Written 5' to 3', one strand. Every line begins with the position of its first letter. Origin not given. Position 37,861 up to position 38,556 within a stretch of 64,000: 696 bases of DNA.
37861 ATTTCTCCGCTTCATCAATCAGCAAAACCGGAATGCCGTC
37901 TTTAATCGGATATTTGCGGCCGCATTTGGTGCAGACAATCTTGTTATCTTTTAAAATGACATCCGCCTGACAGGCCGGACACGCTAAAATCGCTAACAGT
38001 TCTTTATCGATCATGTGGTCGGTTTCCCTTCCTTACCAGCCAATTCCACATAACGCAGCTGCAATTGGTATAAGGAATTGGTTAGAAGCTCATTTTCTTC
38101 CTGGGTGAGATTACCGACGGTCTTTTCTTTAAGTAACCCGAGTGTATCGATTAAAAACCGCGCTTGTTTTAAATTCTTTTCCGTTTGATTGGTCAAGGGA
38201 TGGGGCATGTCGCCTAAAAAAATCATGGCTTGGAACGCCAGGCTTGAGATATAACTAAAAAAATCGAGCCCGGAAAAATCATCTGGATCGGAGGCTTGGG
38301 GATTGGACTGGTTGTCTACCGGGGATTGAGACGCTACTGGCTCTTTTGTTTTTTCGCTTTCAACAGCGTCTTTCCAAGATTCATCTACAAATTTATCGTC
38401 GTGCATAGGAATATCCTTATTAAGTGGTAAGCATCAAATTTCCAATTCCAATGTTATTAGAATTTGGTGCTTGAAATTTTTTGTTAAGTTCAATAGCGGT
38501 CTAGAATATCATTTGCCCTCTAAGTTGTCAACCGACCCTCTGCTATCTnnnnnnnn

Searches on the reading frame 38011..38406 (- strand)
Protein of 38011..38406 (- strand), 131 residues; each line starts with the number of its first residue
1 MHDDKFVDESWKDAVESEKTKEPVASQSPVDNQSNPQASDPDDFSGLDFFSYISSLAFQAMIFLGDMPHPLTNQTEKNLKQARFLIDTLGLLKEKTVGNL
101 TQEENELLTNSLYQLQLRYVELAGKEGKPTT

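Call 14: search_protein_families(library=pfam, proteins=[window:38011-38406:-])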
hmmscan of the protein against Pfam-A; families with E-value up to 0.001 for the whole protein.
window:38011-38406:- (131 aa): 1 family
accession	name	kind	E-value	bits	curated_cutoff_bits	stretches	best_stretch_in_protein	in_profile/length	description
PF08899.16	DUF1844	-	5.1e-24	84.7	27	1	48-121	3-76/76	Domain of unknown function (DUF1844)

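Call 91: find_homologous_proteins(query=window:38011-38406:-, max_evalue=1e-20)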
Query window:38011-38406:- (131 aa): 174 proteins with E <= 1e-20 among 187 candidates; the best 120 are listed.
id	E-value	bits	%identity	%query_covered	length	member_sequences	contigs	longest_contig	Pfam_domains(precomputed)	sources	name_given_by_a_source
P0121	4.8e-80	284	100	100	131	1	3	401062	PF08899.17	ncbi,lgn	-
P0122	8.9e-42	160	68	92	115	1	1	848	PF08899.17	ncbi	-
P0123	1.8e-41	159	61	95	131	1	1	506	PF08899.17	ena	-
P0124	1.9e-41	159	62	98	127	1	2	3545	PF08899.17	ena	-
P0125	7.6e-40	154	61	94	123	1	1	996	PF08899.17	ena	-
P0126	8.8e-39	151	60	98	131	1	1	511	PF08899.17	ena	-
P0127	3.5e-38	149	59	98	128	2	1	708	PF08899.17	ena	-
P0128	1.5e-37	147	57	93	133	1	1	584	PF08899.17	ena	-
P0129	3.5e-35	139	54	98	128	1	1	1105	PF08899.17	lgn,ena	-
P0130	5.0e-35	138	55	98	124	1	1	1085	PF08899.17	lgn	-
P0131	1.1e-34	137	51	98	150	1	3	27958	PF08899.17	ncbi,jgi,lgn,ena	-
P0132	1.8e-34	137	52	98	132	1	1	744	PF08899.17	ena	-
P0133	2.6e-34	136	55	98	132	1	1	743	PF08899.17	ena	-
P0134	1.1e-33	134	51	98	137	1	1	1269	PF08899.17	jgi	jgi:hypothetical protein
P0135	2.4e-33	133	57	92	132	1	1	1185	PF08899.17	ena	-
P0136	3.5e-33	132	53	96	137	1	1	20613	PF08899.17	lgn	-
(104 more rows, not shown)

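Call 92: find_encoding_contigs(protein=P0124, flank=10000, max_places=2)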
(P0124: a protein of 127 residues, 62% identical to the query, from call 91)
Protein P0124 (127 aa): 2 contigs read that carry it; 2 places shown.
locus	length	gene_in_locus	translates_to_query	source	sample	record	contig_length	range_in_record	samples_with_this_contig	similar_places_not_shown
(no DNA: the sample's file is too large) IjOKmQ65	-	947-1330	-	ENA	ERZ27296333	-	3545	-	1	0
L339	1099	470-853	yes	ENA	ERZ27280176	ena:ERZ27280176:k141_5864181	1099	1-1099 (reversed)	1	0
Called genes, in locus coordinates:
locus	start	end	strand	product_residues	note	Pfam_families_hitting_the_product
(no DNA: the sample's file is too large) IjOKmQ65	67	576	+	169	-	PF00571:CBS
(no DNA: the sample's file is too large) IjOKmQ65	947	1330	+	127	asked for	PF08899:DUF1844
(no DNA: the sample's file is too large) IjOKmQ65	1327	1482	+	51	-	PF03966:Trm112p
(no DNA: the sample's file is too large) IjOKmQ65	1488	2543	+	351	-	PF01321:Creatinase_N, PF00557:Peptidase_M24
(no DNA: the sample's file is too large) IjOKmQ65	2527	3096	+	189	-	PF08207:EFP_N, PF01132:EFP, PF09285:Elong-fact-P_C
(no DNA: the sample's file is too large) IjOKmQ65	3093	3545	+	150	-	PF00364:Biotin_lipoyl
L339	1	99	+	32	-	?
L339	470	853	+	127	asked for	PF08899:DUF1844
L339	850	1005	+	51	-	PF03966:Trm112p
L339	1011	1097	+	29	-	?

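Call 93: find_encoding_contigs(protein=P0131, flank=10000, max_places=2)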
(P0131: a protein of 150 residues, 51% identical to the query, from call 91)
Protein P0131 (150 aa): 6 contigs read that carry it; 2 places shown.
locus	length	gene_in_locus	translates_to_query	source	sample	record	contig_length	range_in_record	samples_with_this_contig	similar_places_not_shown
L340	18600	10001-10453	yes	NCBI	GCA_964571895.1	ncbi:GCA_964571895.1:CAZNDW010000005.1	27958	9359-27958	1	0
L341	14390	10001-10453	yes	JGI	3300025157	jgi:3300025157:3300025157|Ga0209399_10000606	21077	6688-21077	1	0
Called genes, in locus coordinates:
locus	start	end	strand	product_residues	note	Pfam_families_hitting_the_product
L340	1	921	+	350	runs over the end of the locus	PF00437:T2SSE, PF13401:AAA_22 (faint)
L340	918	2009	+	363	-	PF00180:Iso_dh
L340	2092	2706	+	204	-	PF21948:LplA-B_cat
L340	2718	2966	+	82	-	PF00364:Biotin_lipoyl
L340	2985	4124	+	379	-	PF06925:MGDG_synth, PF00534:Glycos_transf_1 (weak), PF04101:Glyco_tran_28_C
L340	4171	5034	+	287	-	PF03279:Lip_A_acyltrans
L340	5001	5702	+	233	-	PF00535:Glycos_transf_2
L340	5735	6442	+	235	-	-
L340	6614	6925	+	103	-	PF17761:DUF1016_N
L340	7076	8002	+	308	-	PF01555:N6_N4_Mtase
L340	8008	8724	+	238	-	-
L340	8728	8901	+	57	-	-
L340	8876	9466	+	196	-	-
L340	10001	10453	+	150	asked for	PF08899:DUF1844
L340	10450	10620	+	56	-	PF03966:Trm112p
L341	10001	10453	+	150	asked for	PF08899:DUF1844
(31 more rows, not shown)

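Call 94: find_encoding_contigs(protein=P0136, flank=10000, max_places=2)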
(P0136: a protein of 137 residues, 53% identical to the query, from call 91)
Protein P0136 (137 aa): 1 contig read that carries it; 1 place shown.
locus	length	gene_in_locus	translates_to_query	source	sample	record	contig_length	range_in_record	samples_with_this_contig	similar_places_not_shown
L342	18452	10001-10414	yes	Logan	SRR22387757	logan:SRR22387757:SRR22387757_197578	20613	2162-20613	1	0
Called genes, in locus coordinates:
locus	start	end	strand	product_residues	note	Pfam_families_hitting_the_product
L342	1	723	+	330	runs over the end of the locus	PF01193:RNA_pol_L, PF01000:RNA_pol_A_bac, PF03118:RNA_pol_A_CTD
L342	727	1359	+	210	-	PF01196:Ribosomal_L17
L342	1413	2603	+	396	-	PF00155:Aminotran_1_2, PF01041:DegT_DnrJ_EryC1, PF01053:Cys_Met_Meta_PP (weak)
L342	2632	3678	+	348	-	PF00437:T2SSE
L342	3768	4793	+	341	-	PF00180:Iso_dh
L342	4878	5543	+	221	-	PF21948:LplA-B_cat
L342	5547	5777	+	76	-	PF00364:Biotin_lipoyl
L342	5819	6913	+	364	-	PF06925:MGDG_synth, PF00534:Glycos_transf_1, PF04101:Glyco_tran_28_C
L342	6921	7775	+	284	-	PF03279:Lip_A_acyltrans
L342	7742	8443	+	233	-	PF00535:Glycos_transf_2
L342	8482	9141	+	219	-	PF01135:PCMT, PF00398:RrnaAD (weak), PF13649:Methyltransf_25 (faint)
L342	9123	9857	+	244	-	-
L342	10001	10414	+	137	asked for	PF08899:DUF1844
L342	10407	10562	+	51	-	PF03966:Trm112p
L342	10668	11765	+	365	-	PF01321:Creatinase_N, PF00557:Peptidase_M24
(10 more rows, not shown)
